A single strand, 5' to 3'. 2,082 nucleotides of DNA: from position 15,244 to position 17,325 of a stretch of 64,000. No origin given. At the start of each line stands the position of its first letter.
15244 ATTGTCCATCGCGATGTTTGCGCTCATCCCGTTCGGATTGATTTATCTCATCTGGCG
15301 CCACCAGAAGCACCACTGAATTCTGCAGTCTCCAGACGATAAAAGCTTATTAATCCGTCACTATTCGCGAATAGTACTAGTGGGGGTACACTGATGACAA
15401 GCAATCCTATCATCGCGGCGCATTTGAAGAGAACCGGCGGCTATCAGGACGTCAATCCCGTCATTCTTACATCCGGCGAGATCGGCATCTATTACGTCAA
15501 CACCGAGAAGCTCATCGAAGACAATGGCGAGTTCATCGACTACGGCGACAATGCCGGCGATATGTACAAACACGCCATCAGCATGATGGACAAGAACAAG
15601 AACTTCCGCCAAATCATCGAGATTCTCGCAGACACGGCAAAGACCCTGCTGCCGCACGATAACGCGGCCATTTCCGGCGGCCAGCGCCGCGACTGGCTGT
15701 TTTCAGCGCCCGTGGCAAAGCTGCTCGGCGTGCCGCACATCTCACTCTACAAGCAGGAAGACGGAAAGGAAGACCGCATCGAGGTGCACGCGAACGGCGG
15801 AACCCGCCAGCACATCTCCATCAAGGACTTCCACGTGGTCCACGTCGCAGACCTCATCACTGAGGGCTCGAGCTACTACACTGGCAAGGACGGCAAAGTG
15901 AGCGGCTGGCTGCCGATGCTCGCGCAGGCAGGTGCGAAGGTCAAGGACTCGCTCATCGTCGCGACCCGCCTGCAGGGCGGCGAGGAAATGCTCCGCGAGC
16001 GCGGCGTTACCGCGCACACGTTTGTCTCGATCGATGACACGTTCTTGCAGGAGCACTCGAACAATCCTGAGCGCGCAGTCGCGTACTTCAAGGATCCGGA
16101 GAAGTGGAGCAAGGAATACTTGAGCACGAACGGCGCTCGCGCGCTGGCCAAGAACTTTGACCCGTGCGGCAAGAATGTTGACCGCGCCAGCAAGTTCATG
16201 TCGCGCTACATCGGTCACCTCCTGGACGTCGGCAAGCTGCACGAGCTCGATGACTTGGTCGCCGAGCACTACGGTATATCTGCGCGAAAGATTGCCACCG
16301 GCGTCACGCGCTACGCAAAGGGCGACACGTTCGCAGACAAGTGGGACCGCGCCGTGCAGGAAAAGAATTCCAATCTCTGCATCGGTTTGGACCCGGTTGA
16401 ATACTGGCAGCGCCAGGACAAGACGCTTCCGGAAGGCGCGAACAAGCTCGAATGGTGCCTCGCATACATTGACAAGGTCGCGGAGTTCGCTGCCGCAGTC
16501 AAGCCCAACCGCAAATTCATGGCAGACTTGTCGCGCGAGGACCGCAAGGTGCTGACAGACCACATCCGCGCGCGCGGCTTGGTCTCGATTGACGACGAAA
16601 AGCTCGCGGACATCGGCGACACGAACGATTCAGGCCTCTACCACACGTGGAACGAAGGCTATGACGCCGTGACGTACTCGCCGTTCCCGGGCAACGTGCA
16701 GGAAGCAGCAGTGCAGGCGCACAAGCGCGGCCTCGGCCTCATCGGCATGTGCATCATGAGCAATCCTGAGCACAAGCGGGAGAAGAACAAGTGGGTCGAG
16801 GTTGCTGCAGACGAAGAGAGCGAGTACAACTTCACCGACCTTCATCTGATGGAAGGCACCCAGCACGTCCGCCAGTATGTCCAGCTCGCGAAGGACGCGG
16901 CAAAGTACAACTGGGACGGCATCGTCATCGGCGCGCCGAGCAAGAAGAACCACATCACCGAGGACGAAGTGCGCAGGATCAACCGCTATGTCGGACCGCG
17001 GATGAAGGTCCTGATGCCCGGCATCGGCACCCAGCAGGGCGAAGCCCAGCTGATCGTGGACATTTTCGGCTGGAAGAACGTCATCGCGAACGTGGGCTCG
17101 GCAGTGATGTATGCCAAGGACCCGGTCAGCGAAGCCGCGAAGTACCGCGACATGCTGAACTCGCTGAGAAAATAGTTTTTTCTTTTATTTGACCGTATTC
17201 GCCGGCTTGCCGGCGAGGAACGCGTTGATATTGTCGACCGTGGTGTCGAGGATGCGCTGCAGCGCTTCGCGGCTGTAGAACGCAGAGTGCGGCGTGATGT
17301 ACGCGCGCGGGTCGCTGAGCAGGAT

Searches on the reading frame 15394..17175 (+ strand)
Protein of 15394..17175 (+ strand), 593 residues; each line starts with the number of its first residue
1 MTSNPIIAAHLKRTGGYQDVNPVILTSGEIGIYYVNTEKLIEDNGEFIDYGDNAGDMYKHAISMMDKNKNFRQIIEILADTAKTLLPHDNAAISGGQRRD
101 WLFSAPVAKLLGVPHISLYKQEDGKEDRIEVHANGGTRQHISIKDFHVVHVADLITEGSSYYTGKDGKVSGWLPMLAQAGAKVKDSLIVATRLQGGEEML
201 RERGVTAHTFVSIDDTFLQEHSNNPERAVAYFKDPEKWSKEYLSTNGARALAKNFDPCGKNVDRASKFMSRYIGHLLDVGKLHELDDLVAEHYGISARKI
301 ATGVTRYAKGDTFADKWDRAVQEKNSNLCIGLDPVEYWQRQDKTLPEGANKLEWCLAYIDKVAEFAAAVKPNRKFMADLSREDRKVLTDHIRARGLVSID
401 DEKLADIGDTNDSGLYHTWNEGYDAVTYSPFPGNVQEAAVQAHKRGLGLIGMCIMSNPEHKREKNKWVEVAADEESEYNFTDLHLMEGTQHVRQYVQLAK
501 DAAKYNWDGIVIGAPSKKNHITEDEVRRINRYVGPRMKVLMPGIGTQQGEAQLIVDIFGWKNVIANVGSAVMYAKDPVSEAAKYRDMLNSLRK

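Call 14: search_protein_families(library=pfam, proteins=[window:15394-17175:+])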
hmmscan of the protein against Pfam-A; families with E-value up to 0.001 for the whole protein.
window:15394-17175:+ (593 aa): 1 family
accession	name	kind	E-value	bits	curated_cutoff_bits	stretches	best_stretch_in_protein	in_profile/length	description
PF00215.30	OMPdecase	-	2.3e-16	60.8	27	1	326-584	1-221/221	Orotidine 5'-phosphate decarboxylase / HUMPS family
